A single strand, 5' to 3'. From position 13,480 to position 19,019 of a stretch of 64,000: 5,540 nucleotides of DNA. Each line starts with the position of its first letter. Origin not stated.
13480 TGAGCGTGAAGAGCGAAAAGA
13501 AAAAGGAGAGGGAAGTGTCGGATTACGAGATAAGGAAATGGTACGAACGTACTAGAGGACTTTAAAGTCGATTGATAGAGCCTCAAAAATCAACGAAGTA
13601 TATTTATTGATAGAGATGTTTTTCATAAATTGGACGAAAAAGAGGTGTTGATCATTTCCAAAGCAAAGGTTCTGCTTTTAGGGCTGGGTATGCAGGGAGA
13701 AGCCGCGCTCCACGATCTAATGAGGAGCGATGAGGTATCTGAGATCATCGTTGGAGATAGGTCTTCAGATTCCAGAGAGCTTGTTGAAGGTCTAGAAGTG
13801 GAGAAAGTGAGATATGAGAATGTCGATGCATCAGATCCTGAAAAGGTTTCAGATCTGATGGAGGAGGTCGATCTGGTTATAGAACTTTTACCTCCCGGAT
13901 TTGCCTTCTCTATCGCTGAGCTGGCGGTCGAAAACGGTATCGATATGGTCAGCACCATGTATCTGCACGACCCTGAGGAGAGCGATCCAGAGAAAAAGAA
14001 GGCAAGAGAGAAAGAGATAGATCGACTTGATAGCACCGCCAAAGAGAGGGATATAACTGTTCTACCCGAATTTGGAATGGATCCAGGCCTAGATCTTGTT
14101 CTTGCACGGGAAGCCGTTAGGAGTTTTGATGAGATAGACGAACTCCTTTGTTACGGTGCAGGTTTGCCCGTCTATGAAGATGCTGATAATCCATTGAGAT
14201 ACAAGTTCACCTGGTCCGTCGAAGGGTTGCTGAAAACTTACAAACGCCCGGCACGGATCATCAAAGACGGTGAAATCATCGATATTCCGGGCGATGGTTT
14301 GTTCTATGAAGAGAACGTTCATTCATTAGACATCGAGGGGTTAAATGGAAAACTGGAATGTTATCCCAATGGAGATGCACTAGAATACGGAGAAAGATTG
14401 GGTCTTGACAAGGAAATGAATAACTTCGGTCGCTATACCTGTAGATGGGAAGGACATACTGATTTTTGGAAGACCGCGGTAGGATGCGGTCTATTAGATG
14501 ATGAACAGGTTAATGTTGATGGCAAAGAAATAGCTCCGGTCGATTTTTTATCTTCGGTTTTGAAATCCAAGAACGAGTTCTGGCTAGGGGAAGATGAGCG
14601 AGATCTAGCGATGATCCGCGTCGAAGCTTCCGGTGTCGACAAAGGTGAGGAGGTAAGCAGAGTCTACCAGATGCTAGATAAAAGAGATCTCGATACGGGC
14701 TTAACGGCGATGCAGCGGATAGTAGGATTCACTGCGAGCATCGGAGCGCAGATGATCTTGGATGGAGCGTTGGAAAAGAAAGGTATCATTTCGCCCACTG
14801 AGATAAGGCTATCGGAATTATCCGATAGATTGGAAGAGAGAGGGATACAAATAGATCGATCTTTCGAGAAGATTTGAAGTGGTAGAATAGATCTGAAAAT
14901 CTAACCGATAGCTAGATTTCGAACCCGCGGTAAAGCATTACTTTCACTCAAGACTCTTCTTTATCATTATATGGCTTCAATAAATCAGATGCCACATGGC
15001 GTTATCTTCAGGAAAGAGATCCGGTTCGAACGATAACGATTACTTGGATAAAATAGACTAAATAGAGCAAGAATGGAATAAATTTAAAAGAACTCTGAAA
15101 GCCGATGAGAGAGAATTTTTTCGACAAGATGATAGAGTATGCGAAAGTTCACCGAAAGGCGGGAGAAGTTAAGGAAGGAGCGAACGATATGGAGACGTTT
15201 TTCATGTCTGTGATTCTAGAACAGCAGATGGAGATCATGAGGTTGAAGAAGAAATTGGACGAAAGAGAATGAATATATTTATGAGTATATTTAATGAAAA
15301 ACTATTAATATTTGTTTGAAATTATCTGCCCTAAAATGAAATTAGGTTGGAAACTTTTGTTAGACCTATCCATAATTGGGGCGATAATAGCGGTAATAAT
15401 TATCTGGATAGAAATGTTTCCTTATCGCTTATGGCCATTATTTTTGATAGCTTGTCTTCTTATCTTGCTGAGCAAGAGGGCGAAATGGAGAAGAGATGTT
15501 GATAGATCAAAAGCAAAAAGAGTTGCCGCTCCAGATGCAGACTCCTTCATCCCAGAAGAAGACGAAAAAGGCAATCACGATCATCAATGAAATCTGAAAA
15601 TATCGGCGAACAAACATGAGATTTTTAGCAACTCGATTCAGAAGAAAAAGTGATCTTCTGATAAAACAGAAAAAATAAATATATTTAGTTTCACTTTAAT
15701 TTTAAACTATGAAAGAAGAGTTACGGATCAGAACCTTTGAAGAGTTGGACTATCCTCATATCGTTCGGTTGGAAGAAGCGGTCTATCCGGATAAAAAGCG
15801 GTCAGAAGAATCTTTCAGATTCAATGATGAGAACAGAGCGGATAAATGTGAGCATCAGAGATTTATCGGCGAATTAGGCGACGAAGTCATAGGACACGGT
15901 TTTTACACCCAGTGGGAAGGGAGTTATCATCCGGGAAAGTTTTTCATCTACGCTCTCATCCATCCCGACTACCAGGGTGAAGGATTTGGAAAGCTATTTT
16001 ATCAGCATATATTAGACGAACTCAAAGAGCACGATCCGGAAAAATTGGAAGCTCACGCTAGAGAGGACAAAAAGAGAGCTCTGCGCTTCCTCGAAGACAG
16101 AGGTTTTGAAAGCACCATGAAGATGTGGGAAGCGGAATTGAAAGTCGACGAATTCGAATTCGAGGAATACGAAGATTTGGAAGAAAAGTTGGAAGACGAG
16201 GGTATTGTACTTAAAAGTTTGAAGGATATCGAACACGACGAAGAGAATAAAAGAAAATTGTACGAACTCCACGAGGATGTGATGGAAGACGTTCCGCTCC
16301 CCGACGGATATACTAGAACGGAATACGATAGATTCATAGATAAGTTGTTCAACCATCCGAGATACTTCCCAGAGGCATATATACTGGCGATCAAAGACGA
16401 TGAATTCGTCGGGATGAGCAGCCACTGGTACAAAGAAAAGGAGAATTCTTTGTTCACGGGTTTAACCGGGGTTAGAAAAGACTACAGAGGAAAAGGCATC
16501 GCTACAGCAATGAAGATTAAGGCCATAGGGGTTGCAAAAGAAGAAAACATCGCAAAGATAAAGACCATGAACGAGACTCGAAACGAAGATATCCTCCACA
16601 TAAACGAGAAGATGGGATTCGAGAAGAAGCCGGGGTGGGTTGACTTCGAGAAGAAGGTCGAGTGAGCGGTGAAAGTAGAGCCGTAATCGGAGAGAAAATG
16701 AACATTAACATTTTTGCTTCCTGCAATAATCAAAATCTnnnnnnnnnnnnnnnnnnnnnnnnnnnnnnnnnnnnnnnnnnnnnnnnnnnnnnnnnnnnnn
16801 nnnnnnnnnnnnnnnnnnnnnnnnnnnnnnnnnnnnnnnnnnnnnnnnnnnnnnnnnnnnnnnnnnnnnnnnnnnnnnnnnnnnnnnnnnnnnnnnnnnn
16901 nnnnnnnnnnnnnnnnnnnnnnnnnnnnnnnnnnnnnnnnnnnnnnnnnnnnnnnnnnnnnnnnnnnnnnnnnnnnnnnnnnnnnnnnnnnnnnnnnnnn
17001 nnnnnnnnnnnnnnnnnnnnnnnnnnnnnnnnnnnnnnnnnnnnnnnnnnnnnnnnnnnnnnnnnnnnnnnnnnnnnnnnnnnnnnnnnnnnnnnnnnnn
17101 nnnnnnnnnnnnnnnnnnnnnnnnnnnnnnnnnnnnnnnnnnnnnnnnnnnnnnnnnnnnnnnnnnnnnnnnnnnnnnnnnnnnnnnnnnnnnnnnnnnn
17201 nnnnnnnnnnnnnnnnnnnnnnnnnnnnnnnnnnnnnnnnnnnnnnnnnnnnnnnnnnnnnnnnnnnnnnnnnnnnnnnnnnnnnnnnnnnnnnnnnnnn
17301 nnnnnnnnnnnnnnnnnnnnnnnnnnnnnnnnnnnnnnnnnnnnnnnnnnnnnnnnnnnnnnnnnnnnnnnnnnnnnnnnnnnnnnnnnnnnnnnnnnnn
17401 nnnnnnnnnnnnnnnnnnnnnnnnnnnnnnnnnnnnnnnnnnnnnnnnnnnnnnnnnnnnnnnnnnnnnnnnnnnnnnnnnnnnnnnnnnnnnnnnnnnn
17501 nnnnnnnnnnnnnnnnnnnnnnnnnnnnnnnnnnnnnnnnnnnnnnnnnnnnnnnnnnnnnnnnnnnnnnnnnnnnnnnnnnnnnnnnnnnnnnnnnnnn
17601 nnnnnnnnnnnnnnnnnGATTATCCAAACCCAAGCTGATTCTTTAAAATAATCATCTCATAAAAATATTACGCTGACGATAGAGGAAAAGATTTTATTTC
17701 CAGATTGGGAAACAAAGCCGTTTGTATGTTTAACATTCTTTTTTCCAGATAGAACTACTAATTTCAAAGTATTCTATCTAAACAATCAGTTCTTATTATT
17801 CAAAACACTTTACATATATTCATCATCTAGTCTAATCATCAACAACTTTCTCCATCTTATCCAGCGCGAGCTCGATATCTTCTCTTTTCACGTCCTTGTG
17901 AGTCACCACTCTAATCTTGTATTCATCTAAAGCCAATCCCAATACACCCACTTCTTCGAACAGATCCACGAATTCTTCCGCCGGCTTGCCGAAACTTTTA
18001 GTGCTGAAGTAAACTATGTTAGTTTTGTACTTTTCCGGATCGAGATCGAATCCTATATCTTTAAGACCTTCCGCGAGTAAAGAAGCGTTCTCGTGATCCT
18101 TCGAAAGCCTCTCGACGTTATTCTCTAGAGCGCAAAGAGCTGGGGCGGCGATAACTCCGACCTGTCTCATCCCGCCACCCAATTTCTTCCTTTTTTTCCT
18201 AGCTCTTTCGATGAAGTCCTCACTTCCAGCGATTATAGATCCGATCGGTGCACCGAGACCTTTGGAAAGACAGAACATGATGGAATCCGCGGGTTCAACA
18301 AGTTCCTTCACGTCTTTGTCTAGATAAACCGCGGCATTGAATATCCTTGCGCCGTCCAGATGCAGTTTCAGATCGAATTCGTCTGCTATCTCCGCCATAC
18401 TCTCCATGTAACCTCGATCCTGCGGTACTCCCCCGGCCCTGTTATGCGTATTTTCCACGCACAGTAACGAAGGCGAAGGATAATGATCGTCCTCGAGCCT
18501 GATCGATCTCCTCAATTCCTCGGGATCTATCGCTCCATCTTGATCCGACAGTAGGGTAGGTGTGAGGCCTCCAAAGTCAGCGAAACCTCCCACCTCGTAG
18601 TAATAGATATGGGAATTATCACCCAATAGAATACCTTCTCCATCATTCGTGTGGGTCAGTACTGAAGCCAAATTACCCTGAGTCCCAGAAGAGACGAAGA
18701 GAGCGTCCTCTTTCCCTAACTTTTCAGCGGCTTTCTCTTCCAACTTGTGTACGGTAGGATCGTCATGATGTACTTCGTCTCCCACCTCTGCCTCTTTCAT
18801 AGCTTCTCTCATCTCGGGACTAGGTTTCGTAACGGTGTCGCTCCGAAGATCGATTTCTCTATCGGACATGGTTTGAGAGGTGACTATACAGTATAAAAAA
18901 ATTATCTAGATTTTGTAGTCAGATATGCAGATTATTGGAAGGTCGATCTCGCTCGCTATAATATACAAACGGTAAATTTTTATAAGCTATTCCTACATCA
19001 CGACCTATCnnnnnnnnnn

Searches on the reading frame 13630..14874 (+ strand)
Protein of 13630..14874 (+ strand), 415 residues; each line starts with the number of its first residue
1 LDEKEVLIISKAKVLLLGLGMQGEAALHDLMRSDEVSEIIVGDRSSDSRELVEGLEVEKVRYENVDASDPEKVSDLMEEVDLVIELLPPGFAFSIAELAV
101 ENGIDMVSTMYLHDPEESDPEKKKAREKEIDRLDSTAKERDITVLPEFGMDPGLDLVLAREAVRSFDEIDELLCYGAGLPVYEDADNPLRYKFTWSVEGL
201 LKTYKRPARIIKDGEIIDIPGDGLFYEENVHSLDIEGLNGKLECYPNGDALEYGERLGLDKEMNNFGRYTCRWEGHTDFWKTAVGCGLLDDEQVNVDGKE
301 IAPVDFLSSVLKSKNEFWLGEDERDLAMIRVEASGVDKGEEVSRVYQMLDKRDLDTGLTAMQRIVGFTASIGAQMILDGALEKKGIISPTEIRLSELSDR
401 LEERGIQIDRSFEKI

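Call 23: search_protein_families(library=pfam, proteins=[window:13630-14874:+], max_evalue=0.001)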
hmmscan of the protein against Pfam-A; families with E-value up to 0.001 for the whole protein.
window:13630-14874:+ (415 aa): 2 families
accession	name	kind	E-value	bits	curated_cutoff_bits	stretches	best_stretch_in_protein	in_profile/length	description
PF16653.10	Sacchrp_dh_C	-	6.2e-56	190.9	31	1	149-406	1-265/265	Saccharopine dehydrogenase C-terminal domain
PF03435.24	Sacchrp_dh_NADP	-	3e-18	66.8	25.1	1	14-145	1-129/129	Saccharopine dehydrogenase NADP binding domain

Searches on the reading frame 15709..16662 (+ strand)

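Call 23: search_protein_families(library=pfam, proteins=[window:15709-16662:+], max_evalue=0.001)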
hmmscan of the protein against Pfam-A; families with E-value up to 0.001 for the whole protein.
window:15709-16662:+ (318 aa): 8 families
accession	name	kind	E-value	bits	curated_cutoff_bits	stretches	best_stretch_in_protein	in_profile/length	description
PF00583.31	Acetyltransf_1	-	1.9e-21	76.9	20.7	2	22-133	8-116/116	Acetyltransferase (GNAT) family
PF13508.13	Acetyltransf_7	-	2.2e-13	50.8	27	2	223-305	4-83/84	Acetyltransferase (GNAT) domain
PF13302.13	Acetyltransf_3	-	7.9e-12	46.5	25.4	1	189-305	22-138/138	Acetyltransferase (GNAT) domain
PF13673.13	Acetyltransf_10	-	2e-10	41.2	23.6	1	83-139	58-113/128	Acetyltransferase (GNAT) domain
PF13527.13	Acetyltransf_9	-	7.1e-05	23.3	25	0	6-107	1-103/127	Acetyltransferase (GNAT) domain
PF14542.12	Acetyltransf_CG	-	7.9e-05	23.1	30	0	241-281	17-58/80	GCN5-related N-acetyl-transferase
PF08445.16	FR47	-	0.00014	22.2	22.1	0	83-136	28-80/86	FR47-like protein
PF13480.13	Acetyltransf_6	-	0.00017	22.2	22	0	160-284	13-132/143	Acetyltransferase (GNAT) domain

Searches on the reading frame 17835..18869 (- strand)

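Call 23: search_protein_families(library=pfam, proteins=[window:17835-18869:-], max_evalue=0.001)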
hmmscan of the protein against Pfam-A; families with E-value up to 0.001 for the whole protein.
window:17835-18869:- (345 aa): 3 families
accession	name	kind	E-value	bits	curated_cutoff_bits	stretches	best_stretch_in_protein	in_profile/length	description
PF01212.27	Beta_elim_lyase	-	8e-98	327.7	27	1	7-288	1-285/288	Beta-eliminating lyase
PF00155.27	Aminotran_1_2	-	2.8e-11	43.7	19.7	1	13-310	16-329/361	Aminotransferase class I and II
PF01041.23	DegT_DnrJ_EryC1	-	0.00066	19.4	19.8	0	20-70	7-56/360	DegT/DnrJ/EryC1/StrS aminotransferase family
